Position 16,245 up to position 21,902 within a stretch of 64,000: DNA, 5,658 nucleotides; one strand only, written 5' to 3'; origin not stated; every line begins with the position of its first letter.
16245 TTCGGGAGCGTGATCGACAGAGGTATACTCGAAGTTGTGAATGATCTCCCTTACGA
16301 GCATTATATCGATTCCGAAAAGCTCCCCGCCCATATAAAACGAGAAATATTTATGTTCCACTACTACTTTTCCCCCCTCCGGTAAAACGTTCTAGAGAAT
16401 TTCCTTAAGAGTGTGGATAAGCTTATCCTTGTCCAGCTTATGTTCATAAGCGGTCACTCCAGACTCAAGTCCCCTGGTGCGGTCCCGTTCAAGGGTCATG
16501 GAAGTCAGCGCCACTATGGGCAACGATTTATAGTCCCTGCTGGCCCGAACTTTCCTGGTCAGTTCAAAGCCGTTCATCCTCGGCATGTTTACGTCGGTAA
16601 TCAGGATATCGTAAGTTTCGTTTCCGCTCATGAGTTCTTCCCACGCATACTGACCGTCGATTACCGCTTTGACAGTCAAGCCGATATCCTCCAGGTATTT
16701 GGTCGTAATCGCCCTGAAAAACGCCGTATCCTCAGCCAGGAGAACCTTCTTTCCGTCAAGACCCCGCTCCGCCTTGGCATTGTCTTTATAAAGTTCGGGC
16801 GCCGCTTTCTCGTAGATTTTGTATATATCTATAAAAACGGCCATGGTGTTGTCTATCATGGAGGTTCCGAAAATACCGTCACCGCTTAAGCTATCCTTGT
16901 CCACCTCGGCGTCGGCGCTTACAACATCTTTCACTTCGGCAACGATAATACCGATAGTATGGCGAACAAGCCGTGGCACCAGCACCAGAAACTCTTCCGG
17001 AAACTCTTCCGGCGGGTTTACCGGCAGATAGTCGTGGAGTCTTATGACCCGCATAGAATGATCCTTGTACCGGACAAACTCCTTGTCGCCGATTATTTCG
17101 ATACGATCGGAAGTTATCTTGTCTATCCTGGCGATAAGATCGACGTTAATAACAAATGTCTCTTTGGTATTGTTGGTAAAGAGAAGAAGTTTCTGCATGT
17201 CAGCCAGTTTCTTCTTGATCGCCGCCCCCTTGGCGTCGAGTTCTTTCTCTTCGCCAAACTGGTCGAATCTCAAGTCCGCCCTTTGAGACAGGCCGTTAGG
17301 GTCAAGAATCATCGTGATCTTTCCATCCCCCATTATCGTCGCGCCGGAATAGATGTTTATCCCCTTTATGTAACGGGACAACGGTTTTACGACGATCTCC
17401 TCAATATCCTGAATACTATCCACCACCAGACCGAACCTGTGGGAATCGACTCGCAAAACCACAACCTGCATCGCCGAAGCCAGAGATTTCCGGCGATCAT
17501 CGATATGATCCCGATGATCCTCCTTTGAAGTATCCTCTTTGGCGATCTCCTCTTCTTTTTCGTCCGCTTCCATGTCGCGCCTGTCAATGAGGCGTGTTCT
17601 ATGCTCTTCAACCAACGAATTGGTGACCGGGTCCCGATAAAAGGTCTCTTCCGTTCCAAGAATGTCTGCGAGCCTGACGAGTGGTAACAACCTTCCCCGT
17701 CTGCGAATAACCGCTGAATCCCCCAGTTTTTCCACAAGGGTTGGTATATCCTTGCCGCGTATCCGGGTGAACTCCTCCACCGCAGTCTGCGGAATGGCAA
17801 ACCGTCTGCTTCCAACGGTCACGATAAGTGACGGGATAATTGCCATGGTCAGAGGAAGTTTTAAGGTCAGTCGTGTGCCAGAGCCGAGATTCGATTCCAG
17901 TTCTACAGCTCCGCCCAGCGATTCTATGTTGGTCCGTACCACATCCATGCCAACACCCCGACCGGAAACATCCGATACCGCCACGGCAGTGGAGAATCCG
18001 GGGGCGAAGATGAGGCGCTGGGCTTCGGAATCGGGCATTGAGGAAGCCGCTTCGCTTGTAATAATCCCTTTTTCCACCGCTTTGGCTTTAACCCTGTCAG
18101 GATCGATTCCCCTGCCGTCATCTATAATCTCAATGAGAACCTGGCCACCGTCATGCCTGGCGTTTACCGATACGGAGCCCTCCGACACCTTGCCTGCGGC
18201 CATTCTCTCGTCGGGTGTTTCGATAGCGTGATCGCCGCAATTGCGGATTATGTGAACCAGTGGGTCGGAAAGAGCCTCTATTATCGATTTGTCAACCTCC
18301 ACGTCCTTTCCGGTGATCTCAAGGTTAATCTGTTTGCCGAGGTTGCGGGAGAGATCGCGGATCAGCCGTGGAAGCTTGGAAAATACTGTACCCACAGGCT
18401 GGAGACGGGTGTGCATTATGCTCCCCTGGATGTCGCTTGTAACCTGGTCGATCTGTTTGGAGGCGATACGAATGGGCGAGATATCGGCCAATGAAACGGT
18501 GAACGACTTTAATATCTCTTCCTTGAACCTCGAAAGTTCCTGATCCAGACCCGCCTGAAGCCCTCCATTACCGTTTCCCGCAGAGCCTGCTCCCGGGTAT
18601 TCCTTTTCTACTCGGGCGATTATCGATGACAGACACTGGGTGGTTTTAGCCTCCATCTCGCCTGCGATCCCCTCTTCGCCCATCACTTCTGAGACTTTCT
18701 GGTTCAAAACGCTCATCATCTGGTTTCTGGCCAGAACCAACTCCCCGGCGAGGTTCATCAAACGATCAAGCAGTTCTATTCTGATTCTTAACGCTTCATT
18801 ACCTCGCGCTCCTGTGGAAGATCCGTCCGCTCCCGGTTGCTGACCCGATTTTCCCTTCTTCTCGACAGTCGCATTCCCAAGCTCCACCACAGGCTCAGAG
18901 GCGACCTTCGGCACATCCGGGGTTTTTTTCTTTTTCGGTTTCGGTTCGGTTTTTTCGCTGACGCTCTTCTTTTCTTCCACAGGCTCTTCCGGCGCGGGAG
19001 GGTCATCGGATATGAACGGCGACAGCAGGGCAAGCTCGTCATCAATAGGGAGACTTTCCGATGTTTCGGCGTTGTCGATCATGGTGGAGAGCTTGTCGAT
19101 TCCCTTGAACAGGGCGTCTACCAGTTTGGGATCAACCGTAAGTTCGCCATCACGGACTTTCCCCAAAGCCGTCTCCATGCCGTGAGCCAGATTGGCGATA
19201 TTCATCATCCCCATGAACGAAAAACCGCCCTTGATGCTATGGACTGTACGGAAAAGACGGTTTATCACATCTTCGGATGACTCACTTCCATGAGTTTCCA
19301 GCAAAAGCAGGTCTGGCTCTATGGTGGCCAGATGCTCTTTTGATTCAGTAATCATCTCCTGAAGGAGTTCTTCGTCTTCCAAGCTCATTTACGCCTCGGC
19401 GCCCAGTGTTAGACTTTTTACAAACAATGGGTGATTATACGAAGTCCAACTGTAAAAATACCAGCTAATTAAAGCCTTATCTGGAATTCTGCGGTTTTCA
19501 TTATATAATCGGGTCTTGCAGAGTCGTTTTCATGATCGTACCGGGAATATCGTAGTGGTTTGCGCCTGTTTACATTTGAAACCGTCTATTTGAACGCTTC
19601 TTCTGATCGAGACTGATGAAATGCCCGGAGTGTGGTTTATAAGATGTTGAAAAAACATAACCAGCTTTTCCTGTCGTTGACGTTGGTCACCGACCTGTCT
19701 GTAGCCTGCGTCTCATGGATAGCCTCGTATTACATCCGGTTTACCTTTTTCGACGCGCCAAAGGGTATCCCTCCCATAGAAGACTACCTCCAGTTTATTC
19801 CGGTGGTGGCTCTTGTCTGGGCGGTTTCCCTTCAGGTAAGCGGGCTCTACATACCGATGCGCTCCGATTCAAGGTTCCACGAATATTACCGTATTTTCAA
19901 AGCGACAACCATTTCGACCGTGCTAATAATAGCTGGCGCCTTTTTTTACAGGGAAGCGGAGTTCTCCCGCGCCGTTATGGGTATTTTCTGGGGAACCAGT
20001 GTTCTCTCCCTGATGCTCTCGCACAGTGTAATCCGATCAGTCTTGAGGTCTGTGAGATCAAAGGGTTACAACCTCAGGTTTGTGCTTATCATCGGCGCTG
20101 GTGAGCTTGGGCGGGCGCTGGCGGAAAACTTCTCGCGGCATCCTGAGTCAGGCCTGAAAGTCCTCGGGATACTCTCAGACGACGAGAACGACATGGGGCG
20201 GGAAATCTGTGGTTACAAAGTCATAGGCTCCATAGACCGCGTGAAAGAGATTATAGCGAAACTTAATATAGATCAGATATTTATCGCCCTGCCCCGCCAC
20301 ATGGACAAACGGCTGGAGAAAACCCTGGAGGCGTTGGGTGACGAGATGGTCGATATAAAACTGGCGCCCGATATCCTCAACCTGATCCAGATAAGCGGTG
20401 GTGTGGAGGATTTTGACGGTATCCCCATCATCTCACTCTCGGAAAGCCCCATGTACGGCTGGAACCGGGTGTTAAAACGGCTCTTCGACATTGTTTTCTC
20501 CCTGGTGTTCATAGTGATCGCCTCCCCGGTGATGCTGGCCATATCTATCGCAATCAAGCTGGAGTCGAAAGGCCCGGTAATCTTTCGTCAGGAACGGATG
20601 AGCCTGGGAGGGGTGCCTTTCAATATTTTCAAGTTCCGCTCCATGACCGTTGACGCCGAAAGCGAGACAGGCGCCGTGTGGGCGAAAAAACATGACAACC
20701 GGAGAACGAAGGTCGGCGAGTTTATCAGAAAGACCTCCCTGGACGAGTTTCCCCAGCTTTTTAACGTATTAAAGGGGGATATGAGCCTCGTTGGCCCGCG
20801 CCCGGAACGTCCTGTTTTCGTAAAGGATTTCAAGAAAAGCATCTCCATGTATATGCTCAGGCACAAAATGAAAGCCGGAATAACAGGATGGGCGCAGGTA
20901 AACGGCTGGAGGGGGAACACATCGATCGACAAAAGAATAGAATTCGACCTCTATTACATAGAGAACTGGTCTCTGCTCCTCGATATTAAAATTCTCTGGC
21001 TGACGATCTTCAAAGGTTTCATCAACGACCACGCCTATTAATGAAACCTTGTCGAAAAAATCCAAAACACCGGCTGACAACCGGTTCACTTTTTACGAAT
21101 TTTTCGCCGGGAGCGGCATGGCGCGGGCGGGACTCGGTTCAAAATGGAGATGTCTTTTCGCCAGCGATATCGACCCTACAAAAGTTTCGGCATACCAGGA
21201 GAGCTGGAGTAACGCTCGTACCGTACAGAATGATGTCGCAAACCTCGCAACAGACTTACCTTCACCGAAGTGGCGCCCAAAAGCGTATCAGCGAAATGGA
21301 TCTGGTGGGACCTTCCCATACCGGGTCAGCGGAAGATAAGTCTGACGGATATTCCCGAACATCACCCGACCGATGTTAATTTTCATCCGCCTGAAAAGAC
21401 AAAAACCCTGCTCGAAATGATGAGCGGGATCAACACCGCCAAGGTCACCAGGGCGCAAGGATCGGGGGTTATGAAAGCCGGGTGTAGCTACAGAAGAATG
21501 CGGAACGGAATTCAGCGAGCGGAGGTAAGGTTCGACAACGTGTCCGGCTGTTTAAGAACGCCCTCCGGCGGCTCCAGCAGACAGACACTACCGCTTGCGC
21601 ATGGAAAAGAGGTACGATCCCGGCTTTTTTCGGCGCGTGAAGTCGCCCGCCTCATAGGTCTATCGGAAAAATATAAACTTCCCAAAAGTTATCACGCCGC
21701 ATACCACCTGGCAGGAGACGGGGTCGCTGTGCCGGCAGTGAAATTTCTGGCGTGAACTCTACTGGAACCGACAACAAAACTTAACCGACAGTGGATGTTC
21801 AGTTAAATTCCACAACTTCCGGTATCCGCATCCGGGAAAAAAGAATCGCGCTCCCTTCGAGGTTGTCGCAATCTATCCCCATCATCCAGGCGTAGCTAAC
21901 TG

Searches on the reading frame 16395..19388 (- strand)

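Call 20: search_protein_families(library=pfam, proteins=[window:16395-19388:-], max_evalue=0.00001)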
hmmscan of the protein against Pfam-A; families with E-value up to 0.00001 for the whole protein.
window:16395-19388:- (998 aa): 5 families
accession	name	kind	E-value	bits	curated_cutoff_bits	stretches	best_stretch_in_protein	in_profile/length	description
PF01584.24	CheW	-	1.6e-28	99.5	23.5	3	637-703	66-136/138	CheW-like domain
PF02518.31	HATPase_c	-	1.6e-18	67.6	26.4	1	374-514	3-110/111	Histidine kinase-, DNA gyrase B-, and HSP90-like ATPase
PF00072.30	Response_reg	-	4.6e-17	62.6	30.2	1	882-993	1-109/111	Response regulator receiver domain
PF01627.28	Hpt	-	4e-15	56.3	24.6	1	7-106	1-80/84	Hpt domain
PF02895.20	H-kinase_dim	-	4.1e-08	34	23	1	198-232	2-36/68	Signal transducing histidine kinase, homodimeric domain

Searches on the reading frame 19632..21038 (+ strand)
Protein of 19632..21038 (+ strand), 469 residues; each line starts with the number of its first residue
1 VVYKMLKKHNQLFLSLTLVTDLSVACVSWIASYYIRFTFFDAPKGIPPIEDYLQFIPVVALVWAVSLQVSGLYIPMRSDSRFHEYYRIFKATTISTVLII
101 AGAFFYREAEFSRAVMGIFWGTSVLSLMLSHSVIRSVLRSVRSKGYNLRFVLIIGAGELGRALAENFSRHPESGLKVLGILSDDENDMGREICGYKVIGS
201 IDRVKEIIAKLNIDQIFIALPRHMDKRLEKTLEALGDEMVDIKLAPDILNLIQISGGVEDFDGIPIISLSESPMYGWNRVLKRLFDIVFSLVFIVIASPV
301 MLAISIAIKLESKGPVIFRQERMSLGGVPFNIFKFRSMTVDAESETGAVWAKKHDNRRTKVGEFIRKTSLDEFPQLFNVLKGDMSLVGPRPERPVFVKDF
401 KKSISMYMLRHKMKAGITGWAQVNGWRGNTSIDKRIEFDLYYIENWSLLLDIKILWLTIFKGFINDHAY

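Call 20: search_protein_families(library=pfam, proteins=[window:19632-21038:+], max_evalue=0.00001)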
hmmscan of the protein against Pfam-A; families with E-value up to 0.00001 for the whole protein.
window:19632-21038:+ (469 aa): 2 families
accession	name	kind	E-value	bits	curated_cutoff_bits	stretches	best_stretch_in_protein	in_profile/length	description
PF02397.22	Bac_transf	-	1.5e-72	243.4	27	1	282-462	1-177/179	Bacterial sugar transferase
PF13727.12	CoA_binding_3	-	2.7e-28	99.6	25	1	69-246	2-175/175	CoA-binding domain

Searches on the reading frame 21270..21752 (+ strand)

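Call 20: search_protein_families(library=pfam, proteins=[window:21270-21752:+], max_evalue=0.00001)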
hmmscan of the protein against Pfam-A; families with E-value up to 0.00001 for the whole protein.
window:21270-21752:+ (161 aa): 1 family
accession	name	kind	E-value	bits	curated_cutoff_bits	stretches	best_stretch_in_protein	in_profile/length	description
PF00145.23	DNA_methylase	-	6.1e-07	29.6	22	1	25-161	189-319/324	C-5 cytosine-specific DNA methylase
